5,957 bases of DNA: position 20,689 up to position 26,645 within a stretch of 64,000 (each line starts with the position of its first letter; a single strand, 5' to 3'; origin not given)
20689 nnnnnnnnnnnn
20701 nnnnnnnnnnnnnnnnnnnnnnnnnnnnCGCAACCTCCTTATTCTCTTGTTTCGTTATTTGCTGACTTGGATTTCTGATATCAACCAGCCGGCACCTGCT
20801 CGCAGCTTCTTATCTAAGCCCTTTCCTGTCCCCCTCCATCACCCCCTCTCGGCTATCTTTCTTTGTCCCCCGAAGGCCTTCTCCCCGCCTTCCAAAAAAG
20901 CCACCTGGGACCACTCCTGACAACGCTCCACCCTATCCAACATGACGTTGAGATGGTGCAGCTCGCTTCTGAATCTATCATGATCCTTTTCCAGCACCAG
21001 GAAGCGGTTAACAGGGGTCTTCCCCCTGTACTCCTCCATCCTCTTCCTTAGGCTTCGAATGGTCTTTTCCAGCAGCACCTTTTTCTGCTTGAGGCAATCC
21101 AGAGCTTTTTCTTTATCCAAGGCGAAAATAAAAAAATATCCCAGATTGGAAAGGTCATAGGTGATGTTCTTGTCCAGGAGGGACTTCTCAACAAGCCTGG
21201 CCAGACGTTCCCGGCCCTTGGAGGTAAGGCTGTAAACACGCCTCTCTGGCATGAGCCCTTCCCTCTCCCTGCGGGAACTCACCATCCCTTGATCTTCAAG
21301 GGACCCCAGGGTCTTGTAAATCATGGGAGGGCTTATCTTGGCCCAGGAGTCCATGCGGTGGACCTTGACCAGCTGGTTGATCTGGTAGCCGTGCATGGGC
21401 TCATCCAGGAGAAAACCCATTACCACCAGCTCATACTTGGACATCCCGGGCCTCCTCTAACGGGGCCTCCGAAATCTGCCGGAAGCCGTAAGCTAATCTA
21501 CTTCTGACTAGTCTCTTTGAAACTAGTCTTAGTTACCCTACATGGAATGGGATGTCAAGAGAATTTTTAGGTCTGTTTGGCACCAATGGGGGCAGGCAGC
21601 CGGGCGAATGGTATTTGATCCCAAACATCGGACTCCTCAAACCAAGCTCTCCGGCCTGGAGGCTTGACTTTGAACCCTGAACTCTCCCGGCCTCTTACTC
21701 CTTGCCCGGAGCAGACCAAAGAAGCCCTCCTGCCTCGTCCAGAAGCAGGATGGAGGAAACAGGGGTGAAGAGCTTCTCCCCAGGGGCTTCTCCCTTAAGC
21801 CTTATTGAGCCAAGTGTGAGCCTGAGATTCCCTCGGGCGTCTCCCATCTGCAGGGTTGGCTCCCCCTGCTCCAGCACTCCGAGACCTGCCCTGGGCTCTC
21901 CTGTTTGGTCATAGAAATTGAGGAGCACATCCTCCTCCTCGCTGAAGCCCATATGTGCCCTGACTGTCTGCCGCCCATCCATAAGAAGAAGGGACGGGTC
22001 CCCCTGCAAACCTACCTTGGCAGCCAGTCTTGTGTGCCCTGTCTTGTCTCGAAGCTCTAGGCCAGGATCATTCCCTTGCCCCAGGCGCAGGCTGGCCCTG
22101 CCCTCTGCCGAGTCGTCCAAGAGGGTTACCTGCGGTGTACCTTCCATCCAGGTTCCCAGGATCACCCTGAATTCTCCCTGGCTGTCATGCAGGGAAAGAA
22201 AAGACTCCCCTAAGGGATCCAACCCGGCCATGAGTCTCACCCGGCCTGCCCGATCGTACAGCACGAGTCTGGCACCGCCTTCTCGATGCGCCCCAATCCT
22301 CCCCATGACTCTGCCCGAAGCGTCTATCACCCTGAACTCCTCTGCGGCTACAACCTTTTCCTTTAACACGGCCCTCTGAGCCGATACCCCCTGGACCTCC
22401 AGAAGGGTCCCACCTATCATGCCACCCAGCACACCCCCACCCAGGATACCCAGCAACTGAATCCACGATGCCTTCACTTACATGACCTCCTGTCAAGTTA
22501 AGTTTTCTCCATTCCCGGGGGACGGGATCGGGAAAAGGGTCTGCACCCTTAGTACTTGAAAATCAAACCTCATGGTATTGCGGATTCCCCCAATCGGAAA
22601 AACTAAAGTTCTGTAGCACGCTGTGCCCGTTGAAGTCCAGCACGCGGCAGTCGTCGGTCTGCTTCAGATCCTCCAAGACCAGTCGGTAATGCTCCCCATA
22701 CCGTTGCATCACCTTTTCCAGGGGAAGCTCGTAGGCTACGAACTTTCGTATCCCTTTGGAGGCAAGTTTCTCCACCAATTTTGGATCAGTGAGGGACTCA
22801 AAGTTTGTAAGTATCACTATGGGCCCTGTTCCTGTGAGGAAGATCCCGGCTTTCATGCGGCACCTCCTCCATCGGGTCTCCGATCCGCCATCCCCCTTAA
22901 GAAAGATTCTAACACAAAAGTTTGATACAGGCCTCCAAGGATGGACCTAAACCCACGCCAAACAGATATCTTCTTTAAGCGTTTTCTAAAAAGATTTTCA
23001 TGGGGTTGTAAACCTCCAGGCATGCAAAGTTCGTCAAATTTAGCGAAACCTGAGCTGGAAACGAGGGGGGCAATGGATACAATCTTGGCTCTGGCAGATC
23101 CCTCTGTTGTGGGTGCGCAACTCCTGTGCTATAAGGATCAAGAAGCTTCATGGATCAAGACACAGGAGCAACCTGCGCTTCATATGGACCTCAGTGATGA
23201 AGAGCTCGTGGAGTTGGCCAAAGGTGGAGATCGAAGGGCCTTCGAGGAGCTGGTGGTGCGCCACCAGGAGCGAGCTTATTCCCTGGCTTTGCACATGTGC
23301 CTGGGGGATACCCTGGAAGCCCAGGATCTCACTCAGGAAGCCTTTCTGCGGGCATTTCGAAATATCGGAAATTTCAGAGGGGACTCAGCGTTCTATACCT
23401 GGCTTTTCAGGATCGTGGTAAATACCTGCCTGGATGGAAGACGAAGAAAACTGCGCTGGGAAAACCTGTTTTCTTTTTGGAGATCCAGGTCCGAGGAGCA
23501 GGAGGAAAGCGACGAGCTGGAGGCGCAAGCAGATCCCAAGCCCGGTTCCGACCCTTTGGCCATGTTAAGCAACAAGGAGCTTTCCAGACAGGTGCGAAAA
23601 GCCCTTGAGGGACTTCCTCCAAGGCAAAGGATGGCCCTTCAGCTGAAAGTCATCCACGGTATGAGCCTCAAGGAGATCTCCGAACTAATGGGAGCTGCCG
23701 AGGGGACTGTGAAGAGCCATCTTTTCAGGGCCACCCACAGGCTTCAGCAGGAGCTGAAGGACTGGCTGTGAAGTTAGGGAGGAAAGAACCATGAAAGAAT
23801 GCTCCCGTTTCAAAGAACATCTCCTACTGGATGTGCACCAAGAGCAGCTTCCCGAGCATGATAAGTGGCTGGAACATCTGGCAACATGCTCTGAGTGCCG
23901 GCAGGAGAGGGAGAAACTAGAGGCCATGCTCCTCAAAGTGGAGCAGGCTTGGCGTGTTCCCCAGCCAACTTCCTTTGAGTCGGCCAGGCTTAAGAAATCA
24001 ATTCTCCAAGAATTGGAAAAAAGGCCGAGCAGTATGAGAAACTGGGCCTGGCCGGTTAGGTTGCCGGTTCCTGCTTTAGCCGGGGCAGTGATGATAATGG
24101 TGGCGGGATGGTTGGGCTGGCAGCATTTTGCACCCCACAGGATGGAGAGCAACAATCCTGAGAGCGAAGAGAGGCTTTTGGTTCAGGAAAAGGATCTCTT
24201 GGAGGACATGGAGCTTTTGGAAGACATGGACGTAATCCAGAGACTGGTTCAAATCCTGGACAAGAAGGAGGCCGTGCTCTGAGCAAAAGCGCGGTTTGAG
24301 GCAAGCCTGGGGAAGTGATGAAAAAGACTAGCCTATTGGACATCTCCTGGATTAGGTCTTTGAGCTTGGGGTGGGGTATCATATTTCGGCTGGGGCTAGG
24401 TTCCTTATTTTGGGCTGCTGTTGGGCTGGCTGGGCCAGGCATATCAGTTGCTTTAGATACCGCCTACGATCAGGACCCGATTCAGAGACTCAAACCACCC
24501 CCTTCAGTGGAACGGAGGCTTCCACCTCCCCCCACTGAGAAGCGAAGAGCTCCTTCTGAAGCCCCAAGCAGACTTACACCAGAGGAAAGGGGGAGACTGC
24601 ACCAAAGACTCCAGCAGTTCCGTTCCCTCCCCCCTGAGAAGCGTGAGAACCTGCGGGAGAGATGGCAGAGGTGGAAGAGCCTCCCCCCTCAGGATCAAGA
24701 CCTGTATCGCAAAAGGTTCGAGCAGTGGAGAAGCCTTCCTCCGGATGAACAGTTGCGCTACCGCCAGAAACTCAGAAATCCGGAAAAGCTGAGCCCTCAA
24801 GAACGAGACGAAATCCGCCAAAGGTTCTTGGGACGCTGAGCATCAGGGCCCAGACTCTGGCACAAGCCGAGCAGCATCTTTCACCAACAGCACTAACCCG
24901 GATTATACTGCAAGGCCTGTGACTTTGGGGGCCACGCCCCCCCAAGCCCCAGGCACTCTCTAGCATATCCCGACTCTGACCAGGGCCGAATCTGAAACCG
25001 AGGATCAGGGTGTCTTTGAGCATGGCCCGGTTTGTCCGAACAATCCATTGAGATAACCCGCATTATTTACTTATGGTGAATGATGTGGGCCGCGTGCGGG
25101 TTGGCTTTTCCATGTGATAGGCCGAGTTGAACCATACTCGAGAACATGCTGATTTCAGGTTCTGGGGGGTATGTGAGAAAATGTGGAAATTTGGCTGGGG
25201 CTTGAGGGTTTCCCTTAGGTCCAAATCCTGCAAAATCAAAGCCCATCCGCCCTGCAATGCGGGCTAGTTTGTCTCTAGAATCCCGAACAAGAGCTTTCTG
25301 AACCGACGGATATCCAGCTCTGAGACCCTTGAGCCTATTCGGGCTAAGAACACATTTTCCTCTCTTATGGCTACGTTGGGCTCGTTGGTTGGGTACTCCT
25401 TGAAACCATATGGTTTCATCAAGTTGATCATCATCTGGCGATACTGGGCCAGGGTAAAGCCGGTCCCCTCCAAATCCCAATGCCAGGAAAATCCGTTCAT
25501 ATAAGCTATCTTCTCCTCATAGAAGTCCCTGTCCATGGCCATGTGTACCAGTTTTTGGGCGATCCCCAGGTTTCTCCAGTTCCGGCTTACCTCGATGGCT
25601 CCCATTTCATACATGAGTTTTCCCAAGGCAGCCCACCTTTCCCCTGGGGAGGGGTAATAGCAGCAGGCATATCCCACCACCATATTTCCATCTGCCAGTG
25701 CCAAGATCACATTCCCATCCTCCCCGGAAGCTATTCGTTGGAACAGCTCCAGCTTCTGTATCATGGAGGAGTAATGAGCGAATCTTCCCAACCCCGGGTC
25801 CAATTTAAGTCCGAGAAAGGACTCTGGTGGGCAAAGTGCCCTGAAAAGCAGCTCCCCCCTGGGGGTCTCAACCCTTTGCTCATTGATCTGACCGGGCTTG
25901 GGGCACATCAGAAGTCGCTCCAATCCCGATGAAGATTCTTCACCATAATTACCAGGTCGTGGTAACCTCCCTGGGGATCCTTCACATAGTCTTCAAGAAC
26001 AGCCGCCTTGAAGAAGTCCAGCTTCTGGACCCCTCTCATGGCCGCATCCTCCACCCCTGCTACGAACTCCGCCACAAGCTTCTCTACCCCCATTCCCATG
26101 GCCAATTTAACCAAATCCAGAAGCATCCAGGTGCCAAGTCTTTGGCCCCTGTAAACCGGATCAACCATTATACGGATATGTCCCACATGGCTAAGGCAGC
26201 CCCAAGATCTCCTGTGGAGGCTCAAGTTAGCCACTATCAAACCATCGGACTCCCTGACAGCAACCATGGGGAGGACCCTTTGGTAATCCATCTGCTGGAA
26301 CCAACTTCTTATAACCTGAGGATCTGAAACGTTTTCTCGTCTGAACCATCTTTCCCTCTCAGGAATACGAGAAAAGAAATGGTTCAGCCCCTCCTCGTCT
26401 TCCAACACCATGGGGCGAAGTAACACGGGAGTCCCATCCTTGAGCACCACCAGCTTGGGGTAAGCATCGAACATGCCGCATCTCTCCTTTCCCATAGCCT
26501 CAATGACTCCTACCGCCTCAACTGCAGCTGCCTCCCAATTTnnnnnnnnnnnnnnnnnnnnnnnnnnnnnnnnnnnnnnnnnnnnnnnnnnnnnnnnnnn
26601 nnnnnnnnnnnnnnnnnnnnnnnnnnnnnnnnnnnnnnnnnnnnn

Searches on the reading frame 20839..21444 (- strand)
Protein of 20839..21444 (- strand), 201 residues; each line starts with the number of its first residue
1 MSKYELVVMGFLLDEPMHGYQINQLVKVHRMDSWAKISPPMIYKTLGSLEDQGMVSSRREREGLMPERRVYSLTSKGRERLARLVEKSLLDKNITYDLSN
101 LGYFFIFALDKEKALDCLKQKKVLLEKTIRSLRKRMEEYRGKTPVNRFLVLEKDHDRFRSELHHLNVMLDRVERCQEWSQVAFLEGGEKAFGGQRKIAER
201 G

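Call 5: search_protein_families(library=pfam, proteins=[window:20839-21444:-])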
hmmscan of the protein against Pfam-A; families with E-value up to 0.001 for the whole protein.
window:20839-21444:- (201 aa): 3 families
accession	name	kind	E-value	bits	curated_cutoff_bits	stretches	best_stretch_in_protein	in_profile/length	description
PF03551.20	PadR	-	1.8e-14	53.9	27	1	9-82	2-74/75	Transcriptional regulator PadR-like family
PF22194.2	F-93_WHD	-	3.5e-06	27.4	28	1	34-77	24-62/62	F-93, winged-helix domain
PF01638.23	HxlR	-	0.00063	20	20.8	0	34-79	28-71/91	HxlR-like helix-turn-helix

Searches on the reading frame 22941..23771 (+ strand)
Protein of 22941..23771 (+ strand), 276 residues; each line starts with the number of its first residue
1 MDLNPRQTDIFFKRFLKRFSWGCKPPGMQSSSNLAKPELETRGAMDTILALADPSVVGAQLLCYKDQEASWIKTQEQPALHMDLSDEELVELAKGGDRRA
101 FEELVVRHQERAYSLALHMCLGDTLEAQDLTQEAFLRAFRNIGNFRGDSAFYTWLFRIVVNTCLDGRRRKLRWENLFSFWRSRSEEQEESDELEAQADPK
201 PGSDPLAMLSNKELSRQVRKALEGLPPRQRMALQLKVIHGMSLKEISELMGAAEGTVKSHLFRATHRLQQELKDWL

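Call 6: search_protein_families(library=pfam, proteins=[window:22941-23771:+])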
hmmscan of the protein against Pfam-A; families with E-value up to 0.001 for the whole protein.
window:22941-23771:+ (276 aa): 5 families
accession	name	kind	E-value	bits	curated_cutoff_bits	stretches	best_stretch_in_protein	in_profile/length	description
PF04542.20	Sigma70_r2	-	2e-18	66.3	24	1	104-170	1-68/71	Sigma-70 region 2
PF08281.18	Sigma70_r4_2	-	1.1e-17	63.8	25.7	1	216-264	2-50/54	Sigma-70, region 4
PF04545.22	Sigma70_r4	-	3.7e-12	46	24.1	1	221-269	1-49/50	Sigma-70, region 4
PF07638.17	Sigma70_ECF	-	2e-07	31.5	21.1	1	88-273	6-184/185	ECF sigma factor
PF00196.25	GerE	-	0.00092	19.2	23.5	0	226-268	4-45/57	Bacterial regulatory proteins, luxR family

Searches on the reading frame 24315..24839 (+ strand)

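Call 10: search_protein_families(library=pfam, proteins=[window:24315-24839:+])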
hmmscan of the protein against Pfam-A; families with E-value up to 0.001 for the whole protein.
window:24315-24839:+ (174 aa): 1 family
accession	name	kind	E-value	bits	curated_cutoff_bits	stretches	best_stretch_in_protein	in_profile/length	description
PF11304.13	DUF3106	-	4.7e-16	59.6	24.3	2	73-129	44-100/104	Protein of unknown function (DUF3106)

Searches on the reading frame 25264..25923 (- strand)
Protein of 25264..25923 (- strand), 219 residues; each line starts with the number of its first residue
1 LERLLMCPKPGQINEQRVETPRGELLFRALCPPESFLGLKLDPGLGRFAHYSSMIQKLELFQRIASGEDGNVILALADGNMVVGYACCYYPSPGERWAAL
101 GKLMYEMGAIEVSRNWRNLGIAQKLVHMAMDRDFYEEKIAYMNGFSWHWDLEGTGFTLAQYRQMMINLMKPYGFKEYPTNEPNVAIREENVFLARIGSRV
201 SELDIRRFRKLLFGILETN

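Call 6: search_protein_families(library=pfam, proteins=[window:25264-25923:-])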
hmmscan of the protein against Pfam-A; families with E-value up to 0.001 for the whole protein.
window:25264-25923:- (219 aa): 1 family
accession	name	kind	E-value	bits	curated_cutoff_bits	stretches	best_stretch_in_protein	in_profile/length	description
PF00583.31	Acetyltransf_1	-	5e-06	27.2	20.7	1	60-132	23-87/116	Acetyltransferase (GNAT) family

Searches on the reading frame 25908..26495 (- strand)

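Call 6: search_protein_families(library=pfam, proteins=[window:25908-26495:-])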
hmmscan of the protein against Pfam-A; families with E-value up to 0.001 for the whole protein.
window:25908-26495:- (195 aa): 2 families
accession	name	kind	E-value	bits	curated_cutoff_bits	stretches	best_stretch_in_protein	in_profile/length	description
PF00583.31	Acetyltransf_1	-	8.7e-07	29.7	20.7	1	61-154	21-109/116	Acetyltransferase (GNAT) family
PF13302.13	Acetyltransf_3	-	1e-05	26.7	25.4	1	24-145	2-122/138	Acetyltransferase (GNAT) domain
